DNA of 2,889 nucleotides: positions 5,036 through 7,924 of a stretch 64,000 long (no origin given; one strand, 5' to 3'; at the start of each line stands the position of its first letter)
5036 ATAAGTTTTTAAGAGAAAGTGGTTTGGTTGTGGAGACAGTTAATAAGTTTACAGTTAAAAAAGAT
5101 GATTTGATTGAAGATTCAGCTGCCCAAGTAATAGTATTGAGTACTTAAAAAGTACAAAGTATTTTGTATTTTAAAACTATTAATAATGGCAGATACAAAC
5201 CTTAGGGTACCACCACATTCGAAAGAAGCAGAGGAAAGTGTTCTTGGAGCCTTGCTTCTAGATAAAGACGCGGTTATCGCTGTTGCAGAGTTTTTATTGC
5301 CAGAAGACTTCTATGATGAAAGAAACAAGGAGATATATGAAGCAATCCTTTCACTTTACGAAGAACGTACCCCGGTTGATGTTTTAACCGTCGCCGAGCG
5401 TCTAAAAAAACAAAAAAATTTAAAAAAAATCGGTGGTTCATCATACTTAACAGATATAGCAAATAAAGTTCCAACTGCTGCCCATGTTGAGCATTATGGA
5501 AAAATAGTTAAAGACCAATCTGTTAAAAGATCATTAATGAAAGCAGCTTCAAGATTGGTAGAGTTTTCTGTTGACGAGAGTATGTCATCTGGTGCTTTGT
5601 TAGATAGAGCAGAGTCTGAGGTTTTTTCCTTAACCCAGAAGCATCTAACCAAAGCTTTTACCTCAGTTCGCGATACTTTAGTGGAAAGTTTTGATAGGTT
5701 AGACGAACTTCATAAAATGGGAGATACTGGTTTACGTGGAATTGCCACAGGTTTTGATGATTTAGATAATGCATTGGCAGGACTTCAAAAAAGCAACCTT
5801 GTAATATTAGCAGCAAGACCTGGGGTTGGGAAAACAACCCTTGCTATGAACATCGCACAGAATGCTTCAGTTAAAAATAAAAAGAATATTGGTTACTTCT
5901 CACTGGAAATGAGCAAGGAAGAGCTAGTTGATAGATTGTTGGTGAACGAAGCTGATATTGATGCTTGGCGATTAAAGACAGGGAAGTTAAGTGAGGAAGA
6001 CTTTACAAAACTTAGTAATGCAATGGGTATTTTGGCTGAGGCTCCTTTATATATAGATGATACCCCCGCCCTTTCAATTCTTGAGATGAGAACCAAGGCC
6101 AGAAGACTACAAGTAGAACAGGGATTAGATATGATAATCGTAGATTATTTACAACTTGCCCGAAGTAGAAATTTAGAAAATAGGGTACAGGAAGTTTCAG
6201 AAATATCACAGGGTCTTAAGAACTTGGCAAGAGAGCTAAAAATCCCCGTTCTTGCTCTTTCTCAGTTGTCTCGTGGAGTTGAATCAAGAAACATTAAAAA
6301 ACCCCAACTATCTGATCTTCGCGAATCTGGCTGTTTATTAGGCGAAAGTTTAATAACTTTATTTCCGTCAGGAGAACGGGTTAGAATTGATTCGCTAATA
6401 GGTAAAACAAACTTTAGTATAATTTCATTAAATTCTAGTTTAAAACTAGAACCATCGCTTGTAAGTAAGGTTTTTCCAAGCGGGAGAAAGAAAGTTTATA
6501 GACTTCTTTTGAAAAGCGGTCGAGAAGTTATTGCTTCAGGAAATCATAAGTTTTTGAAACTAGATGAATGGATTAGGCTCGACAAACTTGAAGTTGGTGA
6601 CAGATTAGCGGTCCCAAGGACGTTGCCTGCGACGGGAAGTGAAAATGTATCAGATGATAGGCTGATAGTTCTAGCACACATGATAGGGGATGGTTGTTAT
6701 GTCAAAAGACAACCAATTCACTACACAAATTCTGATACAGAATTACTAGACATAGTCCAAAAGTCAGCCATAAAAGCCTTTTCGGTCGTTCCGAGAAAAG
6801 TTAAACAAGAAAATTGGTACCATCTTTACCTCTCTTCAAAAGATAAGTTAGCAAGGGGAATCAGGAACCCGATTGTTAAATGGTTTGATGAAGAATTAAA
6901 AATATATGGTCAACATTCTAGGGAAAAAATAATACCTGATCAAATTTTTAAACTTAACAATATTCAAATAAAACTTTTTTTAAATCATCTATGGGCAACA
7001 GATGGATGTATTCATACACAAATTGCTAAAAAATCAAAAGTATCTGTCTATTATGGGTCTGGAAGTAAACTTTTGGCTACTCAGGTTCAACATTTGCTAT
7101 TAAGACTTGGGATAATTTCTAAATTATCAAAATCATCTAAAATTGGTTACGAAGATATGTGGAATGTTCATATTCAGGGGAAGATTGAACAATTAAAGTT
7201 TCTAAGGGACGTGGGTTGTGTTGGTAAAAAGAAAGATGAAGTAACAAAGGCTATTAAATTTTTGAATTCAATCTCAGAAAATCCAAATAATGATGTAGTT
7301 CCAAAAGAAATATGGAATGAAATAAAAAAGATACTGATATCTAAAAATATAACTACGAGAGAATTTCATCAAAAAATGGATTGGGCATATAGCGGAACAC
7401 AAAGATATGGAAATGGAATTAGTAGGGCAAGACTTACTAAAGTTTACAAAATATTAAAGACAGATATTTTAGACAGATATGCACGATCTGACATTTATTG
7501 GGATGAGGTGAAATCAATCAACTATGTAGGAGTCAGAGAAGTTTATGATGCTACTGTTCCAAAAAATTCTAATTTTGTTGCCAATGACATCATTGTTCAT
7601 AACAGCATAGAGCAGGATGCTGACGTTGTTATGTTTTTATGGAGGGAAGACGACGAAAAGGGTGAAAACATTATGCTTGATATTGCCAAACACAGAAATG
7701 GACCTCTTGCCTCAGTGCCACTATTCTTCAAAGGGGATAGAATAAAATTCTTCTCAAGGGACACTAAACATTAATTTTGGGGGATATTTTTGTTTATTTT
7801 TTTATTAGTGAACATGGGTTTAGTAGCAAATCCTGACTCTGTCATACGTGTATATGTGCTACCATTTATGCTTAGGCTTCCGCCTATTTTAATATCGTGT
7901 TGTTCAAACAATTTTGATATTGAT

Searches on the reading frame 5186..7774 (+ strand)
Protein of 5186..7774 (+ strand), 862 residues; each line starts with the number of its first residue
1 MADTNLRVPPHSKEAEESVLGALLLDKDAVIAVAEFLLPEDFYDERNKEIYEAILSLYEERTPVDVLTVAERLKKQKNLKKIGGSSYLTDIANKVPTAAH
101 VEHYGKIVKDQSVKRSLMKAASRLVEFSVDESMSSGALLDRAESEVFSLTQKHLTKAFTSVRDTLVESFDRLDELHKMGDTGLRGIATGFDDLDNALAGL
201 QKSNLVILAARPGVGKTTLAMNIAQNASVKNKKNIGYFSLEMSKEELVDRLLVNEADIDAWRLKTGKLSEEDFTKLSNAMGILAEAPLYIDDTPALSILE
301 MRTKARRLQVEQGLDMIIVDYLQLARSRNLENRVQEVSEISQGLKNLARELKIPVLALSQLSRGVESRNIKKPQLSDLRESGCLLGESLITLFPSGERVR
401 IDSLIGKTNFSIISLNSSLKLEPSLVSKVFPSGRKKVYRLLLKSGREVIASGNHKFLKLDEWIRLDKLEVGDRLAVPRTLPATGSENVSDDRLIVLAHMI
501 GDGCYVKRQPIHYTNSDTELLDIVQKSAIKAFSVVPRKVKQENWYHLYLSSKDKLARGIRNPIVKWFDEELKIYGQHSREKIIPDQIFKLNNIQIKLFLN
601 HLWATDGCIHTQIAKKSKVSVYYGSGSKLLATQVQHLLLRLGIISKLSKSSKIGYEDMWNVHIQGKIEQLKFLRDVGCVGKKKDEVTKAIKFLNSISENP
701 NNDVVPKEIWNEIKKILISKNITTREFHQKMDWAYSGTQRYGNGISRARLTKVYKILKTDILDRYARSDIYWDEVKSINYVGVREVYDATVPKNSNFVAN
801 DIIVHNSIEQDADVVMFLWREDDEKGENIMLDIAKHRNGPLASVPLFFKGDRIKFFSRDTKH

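Call 25: search_protein_families(library=pfam, proteins=[window:5186-7774:+], max_evalue=0.00001)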
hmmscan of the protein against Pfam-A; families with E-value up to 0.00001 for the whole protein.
window:5186-7774:+ (862 aa): 5 families
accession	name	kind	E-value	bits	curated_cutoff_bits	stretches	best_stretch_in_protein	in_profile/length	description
PF03796.21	DnaB_C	-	1.6e-92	309.9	27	2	185-384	1-201/255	DnaB-like helicase C terminal domain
PF00772.26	DnaB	-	7.7e-36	122.7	23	1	9-110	2-103/103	DnaB-like helicase N terminal domain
PF14890.11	Intein_splicing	-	3.1e-28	99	35.8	1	391-806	2-155/155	Intein splicing domain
PF14528.11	LAGLIDADG_3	-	1.8e-20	73.4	22.5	1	596-677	4-82/82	LAGLIDADG-like domain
PF13481.12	AAA_25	-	6.4e-12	45.9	27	1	197-361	26-190/195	AAA domain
